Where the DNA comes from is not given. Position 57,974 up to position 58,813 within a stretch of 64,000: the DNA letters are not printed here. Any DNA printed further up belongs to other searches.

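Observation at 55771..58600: tRNA-Met(CAU)-integrase-excisionase module ending in a chimeric junction between a sigma-54 activator fragment and a Ser/Thr kinase fragment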

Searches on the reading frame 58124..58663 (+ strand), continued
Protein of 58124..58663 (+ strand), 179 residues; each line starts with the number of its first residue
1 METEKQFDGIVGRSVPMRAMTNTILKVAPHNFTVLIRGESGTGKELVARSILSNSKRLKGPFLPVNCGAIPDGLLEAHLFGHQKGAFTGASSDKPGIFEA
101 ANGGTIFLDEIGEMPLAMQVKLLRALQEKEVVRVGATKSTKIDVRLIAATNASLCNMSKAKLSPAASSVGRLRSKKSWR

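Call 14: find_encoding_contigs(protein=P0123, flank=10000, max_places=4)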
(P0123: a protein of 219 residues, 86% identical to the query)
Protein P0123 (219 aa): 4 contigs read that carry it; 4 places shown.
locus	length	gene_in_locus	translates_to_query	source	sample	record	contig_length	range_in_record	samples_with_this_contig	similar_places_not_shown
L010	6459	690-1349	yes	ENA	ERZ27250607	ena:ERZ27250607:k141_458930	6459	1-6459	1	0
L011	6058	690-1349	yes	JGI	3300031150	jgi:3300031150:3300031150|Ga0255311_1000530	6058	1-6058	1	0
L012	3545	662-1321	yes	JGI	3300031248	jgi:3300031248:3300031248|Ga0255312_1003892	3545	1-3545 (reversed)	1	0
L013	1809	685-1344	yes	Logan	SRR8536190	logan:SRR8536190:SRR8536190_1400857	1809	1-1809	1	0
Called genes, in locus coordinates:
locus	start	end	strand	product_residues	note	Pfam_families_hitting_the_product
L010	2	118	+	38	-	?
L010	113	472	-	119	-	-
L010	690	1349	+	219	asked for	PF01078:Mg_chelatase (faint), PF00158:Sigma54_activat, PF14532:Sigma54_activ_2, PF07728:AAA_5 (weak)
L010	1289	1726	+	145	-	PF25601:AAA_lid_14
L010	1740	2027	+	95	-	-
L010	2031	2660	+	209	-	-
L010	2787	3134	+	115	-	PF21983:NikA-like, PF05713:MobC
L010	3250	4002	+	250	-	PF03389:MobA_MobL (weak), PF03432:Relaxase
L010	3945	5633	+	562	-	-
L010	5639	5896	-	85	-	-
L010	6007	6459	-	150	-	?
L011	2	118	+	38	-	?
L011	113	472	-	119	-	-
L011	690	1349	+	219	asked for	PF01078:Mg_chelatase (faint), PF00158:Sigma54_activat, PF14532:Sigma54_activ_2, PF07728:AAA_5 (weak)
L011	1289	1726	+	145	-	PF25601:AAA_lid_14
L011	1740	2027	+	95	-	-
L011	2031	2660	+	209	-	-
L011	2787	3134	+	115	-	PF21983:NikA-like, PF05713:MobC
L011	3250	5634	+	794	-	PF03432:Relaxase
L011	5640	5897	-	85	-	-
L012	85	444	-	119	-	-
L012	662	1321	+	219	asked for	PF01078:Mg_chelatase (faint), PF00158:Sigma54_activat, PF14532:Sigma54_activ_2, PF07728:AAA_5 (weak)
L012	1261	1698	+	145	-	PF25601:AAA_lid_14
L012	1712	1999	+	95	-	-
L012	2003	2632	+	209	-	-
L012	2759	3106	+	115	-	PF21983:NikA-like, PF05713:MobC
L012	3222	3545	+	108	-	?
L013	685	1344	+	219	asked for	PF01078:Mg_chelatase (faint), PF00158:Sigma54_activat, PF14532:Sigma54_activ_2, PF07728:AAA_5 (weak)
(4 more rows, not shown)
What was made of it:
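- On Integrative mobilisable element (IME): Present in relatives L010-L012 (PF03432, PF05713/PF21983, call 14), beyond the point where the window breaks off.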

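Call 15: find_encoding_contigs(protein=P0126, flank=10000, max_places=3)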
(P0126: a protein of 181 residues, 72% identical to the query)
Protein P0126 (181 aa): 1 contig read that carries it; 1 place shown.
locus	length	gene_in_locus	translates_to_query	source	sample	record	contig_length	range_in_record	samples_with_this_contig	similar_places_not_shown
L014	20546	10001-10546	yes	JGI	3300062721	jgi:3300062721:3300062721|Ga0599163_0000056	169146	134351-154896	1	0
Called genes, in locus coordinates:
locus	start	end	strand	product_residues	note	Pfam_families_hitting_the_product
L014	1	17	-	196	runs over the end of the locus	PF07638:Sigma70_ECF, PF08281:Sigma70_r4_2, PF04545:Sigma70_r4 (weak)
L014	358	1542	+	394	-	PF26550:Tricorn_2nd (faint), PF07676:PD40 (faint), PF26549:Tricorn_N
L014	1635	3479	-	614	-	PF01541:GIY-YIG, PF27096:UvrC_M, PF02151:UVR, PF14520:HHH_5 (faint), PF22920:UvrC_RNaseH, PF08459:UvrC_RNaseH_dom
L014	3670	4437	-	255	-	-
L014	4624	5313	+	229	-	PF00691:OmpA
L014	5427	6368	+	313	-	PF00294:PfkB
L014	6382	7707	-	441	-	-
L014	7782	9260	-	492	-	PF00171:Aldedh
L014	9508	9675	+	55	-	-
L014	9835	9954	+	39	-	-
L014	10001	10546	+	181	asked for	PF00158:Sigma54_activat, PF14532:Sigma54_activ_2, PF07728:AAA_5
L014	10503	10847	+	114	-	-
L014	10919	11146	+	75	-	-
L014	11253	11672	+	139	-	-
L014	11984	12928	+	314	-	PF03400:DDE_Tnp_IS1 (faint)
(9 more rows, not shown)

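Call 16: find_encoding_contigs(protein=P0133, flank=10000, max_places=3)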
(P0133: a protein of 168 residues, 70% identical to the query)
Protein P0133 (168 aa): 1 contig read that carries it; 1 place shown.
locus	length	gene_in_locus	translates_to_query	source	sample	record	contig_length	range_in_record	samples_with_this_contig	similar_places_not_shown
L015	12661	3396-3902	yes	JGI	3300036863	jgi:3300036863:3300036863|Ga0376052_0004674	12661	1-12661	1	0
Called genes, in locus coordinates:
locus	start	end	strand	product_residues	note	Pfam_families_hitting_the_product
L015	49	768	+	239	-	-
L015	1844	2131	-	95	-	-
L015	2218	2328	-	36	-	-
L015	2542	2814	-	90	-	PF01548:DEDD_Tnp_IS110 (weak)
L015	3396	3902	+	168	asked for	PF00158:Sigma54_activat, PF14532:Sigma54_activ_2, PF00004:AAA (weak), PF07728:AAA_5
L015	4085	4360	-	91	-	-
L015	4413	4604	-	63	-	-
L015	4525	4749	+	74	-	-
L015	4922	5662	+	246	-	PF01135:PCMT, PF02475:TRM5-TYW2_MTfase, PF05050:Methyltransf_21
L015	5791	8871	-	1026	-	PF13271:DUF4062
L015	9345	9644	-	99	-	PF12770:CHAT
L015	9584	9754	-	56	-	-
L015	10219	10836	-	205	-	-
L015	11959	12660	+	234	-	?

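Call 62: search_protein_families(library=pfam, proteins=[L010:1740-2027:+, L010:2031-2660:+, L010:5639-5914:-, L010:113-481:-], max_evalue=0.01)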
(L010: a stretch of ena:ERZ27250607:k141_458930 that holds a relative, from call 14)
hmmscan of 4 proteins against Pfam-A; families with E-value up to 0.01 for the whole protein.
L010:1740-2027:+ (95 aa): 0 families

L010:2031-2660:+ (209 aa): 0 families

L010:5639-5914:- (91 aa): 0 families

L010:113-481:- (122 aa): 0 families

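Call 74: search_protein_families(library=ncbifam, proteins=[window:58124-58576:+, L011:2787-3134:+, L011:3250-5634:+], max_evalue=0.001)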
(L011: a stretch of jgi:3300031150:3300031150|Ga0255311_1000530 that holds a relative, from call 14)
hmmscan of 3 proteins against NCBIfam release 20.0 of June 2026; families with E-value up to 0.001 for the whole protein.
window:58124-58576:+ (151 aa): 30 families (the best 25 are shown)
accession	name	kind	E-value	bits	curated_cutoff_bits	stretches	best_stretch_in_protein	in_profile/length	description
TIGR01817.1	nifA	equivalog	1e-62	212.7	528.85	1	4-151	192-339/534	nif-specific transcriptional activator NifA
NF003451.0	PRK05022.1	equivalog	6.3e-60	203.3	476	1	6-151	188-333/512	nitric oxide reductase transcriptional regulator NorR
NF041552.1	TF_PrdR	equivalog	1.1e-59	202.2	795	1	3-151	262-410/577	sigma-54 dependent transcriptional regulator PrdR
NF038308.1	RNA_repair_RtcR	equivalog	3e-59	201.3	650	1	4-151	176-327/530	RNA repair transcriptional activator RtcR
NF008469.0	PRK11361.1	equivalog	5.5e-57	193.5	714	1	4-151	139-286/461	acetoacetate metabolism transcriptional regulator AtoC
TIGR02329.1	propionate_PrpR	equivalog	2.6e-56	191.4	499.2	1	2-150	206-355/526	propionate catabolism operon regulatory protein PrpR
TIGR02915.1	PEP_resp_reg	equivalog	5.3e-55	187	502.6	1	5-151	136-282/445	PEP-CTERM-box response regulator transcription factor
TIGR01818.1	ntrC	equivalog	1.2e-53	182.6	558.6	1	7-151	133-277/463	nitrogen regulation protein NR(I)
NF011953.0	PRK15424.1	equivalog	3.7e-51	174.3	703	1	3-150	214-370/538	propionate catabolism operon regulatory protein PrpR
NF011695.0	PRK15115.1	equivalog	3.3e-50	171.1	763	1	7-150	134-277/445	two-component system response regulator GlrR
NF050807.1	TransRegFlbDCaul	equivalog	9.2e-50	169.8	750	1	10-151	120-261/454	sigma-54-dependent transcriptional regulator FlbD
NF049963.1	RespRegFlgRCampy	domain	1e-49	169.6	750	1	10-151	136-277/429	fla regulon two-component system response regulator FlgR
NF007689.0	PRK10365.1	equivalog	1.9e-48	165.3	760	1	5-150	137-281/441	sigma-54-dependent response regulator transcription factor ZraR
NF011958.0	PRK15429.1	equivalog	5.1e-48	164.2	830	1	3-151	374-522/692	formate hydrogenlyase transcriptional activator FlhA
NF041946.1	LuxO_transreg_Vib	equivalog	1e-47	163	800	1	3-151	128-276/463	quorum-sensing sigma-54 dependent transcriptional regulator LuxO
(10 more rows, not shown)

L011:2787-3134:+ (115 aa): 1 family
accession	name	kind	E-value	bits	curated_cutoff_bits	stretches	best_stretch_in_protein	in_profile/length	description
NF041264.1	MobA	equivalog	1.1e-06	29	80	1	14-94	5-80/91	plasmid mobilization protein MobA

L011:3250-5634:+ (794 aa): 2 families
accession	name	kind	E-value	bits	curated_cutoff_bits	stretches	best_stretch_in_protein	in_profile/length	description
NF041450.1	MobP1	subfamily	2.1e-10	40.4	200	1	123-237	78-198/321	MobP1 family relaxase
NF041496.1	MobQ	equivalog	0.00087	19.1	200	0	138-240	64-172/197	MobQ family relaxase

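Call 76: search_dna_similar(query=L011:3250-5634:+, collection=plasmids, mode=protein, max_rows=10)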
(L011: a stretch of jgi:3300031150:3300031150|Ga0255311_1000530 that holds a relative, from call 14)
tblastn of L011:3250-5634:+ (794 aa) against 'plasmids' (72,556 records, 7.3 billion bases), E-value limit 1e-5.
No match.
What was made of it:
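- Tried and rejected: The relaxase has no match in PLSDB plasmids (call 76).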
